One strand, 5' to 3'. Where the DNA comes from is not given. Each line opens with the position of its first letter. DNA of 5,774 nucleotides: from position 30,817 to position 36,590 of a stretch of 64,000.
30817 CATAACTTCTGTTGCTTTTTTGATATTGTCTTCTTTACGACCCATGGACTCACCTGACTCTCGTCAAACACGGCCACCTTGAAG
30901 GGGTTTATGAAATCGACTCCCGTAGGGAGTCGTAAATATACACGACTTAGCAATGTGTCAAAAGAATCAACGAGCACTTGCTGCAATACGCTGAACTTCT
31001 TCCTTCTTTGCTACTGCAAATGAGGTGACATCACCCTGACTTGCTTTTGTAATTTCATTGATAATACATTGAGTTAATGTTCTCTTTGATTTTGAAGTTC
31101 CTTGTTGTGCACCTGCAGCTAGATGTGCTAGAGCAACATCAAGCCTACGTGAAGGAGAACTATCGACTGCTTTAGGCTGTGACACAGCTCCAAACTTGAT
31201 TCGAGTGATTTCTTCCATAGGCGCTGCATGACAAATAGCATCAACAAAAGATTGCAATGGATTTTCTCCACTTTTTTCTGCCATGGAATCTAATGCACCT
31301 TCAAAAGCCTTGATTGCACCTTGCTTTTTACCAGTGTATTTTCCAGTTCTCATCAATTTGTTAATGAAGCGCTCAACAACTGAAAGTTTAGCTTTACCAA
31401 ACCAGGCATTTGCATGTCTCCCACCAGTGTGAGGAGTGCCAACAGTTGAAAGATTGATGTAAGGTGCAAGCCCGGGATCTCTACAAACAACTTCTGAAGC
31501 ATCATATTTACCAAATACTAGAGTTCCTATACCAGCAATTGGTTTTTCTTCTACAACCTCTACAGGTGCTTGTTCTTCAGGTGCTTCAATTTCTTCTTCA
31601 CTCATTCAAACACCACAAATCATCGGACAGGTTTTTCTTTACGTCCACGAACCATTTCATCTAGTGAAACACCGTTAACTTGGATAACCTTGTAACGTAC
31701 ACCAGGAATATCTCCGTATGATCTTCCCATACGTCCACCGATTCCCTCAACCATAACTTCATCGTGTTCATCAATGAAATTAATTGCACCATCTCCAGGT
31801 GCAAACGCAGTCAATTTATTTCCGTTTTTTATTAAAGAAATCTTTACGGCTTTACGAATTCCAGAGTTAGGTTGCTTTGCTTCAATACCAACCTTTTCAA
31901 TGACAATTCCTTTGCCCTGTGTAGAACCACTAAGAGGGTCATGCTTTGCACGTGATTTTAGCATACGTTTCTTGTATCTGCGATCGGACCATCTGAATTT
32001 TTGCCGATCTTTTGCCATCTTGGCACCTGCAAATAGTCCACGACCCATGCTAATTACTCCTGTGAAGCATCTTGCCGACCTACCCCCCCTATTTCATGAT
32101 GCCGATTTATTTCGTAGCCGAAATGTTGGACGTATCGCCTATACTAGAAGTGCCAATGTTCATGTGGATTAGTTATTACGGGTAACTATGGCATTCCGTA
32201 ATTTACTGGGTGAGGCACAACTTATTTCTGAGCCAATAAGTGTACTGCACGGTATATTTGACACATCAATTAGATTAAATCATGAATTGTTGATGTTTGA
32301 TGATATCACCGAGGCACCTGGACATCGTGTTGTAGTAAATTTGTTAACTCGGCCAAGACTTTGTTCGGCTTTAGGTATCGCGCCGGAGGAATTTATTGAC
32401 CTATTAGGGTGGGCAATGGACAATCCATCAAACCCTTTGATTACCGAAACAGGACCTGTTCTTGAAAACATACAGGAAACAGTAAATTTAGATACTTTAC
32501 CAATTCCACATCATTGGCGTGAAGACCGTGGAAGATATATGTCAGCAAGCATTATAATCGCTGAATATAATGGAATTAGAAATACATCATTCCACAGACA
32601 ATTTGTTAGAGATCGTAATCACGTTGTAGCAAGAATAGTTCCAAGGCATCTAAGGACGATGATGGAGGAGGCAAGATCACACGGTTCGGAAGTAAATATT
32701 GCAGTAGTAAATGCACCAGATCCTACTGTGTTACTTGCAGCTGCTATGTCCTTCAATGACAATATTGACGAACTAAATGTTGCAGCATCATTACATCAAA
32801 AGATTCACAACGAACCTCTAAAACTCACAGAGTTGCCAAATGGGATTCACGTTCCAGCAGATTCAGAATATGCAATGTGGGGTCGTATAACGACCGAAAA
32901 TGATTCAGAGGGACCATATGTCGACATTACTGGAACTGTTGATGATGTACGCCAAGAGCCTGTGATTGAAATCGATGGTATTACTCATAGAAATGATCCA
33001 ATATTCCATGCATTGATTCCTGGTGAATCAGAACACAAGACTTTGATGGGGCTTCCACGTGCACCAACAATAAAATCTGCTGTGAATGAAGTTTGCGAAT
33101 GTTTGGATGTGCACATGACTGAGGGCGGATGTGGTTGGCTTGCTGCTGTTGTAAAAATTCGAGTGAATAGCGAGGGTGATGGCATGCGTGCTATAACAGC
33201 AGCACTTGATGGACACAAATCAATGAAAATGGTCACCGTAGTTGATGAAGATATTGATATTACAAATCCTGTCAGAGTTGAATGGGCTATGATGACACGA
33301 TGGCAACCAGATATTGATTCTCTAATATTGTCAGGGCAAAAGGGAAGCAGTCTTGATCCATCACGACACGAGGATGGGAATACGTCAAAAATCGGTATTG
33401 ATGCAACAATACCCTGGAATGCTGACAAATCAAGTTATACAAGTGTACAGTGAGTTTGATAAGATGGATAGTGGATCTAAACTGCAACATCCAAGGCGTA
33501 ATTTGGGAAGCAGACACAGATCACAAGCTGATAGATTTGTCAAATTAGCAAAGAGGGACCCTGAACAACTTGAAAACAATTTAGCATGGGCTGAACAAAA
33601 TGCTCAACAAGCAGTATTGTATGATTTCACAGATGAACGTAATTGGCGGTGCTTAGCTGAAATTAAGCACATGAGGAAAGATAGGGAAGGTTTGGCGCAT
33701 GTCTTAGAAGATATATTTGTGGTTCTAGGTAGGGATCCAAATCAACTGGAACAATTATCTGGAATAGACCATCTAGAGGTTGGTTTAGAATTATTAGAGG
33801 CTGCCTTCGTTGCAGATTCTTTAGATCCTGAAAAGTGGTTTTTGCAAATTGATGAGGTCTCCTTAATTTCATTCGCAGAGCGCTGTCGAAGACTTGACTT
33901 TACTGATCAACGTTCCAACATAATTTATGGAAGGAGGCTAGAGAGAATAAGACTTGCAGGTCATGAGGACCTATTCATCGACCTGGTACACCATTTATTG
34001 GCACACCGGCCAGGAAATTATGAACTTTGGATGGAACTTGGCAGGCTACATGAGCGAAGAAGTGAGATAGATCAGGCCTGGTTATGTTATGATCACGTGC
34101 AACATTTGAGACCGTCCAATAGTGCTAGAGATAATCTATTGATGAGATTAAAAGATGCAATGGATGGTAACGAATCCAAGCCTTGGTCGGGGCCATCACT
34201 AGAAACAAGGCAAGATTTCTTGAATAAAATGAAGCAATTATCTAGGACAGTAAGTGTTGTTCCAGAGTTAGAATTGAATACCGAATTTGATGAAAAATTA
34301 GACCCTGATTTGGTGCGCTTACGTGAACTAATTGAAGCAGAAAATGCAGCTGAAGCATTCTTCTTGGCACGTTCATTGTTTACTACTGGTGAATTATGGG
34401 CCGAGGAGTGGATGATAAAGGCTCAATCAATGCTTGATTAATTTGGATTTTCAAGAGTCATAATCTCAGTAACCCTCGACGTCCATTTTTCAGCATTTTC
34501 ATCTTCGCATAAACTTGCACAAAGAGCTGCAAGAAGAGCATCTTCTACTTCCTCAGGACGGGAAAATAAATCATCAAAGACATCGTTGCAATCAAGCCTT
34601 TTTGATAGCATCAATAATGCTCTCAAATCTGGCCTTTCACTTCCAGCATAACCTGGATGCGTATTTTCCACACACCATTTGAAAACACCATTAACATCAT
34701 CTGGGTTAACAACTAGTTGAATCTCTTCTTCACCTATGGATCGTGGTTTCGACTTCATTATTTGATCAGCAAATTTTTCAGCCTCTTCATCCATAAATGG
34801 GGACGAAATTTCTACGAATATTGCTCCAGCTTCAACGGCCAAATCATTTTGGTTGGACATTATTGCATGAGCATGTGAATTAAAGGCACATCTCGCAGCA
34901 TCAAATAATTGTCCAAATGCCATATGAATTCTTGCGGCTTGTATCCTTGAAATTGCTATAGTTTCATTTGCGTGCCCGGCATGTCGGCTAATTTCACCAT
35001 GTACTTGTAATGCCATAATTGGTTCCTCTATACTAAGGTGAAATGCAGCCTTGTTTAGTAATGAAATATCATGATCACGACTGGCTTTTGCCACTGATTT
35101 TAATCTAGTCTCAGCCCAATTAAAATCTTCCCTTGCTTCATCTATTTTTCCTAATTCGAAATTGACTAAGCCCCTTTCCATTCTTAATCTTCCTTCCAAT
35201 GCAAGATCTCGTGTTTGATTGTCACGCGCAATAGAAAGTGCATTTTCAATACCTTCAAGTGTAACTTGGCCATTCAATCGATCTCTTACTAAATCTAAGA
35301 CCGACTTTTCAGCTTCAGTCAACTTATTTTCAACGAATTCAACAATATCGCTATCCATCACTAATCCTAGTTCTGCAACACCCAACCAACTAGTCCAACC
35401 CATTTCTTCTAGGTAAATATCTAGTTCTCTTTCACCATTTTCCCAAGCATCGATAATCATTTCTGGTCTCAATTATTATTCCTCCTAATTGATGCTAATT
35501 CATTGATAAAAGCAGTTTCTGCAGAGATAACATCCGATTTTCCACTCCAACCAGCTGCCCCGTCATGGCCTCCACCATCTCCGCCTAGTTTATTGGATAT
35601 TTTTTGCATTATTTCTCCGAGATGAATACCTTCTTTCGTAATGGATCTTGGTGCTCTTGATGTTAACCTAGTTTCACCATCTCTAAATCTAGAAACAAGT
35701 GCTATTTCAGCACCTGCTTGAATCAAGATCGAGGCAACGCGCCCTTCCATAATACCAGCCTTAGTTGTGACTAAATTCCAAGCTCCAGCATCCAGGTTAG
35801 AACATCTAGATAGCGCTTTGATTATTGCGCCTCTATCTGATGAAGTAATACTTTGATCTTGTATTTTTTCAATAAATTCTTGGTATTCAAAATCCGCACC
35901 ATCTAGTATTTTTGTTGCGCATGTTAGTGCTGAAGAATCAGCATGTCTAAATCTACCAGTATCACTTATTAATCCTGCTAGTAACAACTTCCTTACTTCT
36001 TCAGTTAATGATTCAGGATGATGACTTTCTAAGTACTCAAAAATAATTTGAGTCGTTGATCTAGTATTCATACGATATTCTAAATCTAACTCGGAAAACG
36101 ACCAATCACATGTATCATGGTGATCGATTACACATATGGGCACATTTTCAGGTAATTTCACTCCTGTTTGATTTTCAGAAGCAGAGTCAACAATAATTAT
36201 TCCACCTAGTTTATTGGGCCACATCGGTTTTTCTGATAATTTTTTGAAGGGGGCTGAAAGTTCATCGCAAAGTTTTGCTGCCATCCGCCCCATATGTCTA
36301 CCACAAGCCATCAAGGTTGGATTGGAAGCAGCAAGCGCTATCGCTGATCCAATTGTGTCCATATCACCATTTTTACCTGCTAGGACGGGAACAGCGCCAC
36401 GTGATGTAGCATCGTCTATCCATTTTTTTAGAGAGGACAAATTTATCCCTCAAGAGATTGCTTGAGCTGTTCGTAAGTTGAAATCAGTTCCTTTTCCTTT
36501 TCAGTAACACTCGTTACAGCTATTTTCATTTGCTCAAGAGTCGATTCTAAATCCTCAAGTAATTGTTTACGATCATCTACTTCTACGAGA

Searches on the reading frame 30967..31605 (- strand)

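Call 69: search_protein_families(library=pfam, proteins=[window:30967-31605:-], max_evalue=0.00001)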
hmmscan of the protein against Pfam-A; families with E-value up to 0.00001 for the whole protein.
window:30967-31605:- (212 aa): 1 family
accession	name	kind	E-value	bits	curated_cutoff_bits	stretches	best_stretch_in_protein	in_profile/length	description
PF00177.27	Ribosomal_S7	-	1.5e-33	115.9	24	1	59-212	14-148/148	Ribosomal protein S7p/S5e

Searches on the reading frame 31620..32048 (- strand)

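Call 69: search_protein_families(library=pfam, proteins=[window:31620-32048:-], max_evalue=0.00001)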
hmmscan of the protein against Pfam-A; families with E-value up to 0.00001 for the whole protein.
window:31620-32048:- (142 aa): 1 family
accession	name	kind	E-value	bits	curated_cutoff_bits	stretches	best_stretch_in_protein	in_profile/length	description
PF00164.32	Ribosom_S12_S23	-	1.7e-43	147.3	22.3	1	33-141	2-109/110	Ribosomal protein S12/S23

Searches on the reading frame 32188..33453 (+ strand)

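Call 69: search_protein_families(library=pfam, proteins=[window:32188-33453:+], max_evalue=0.00001)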
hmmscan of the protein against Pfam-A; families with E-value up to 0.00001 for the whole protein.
window:32188-33453:+ (421 aa): 2 families
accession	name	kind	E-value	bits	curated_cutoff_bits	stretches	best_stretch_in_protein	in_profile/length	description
PF01977.22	UbiD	-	2.9e-47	161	23.3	1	87-280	6-205/206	3-octaprenyl-4-hydroxybenzoate carboxy-lyase Rift-related domain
PF20696.2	UbiD_C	-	3.5e-31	108.3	24.2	1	285-406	2-127/127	3-octaprenyl-4-hydroxybenzoate carboxy-lyase C-terminal domain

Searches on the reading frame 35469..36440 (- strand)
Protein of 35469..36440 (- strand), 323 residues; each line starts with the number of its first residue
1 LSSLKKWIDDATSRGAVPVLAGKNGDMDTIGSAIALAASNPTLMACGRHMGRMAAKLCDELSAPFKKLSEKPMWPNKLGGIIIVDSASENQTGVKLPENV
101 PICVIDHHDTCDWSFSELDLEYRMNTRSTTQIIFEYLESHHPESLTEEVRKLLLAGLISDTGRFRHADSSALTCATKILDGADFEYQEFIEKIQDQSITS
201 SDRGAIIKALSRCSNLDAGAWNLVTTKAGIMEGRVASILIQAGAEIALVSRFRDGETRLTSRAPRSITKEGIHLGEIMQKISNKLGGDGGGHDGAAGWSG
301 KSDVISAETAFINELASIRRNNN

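Call 69: search_protein_families(library=pfam, proteins=[window:35469-36440:-], max_evalue=0.00001)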
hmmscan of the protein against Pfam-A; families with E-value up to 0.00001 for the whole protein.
window:35469-36440:- (323 aa): 2 families
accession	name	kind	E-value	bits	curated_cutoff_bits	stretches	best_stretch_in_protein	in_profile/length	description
PF02272.25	DHHA1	-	1.5e-10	41.9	25.9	1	240-314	27-98/102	DHHA1 domain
PF01368.27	DHH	-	2.4e-09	38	28.1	1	19-156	4-124/125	DHH family, N-terminal domain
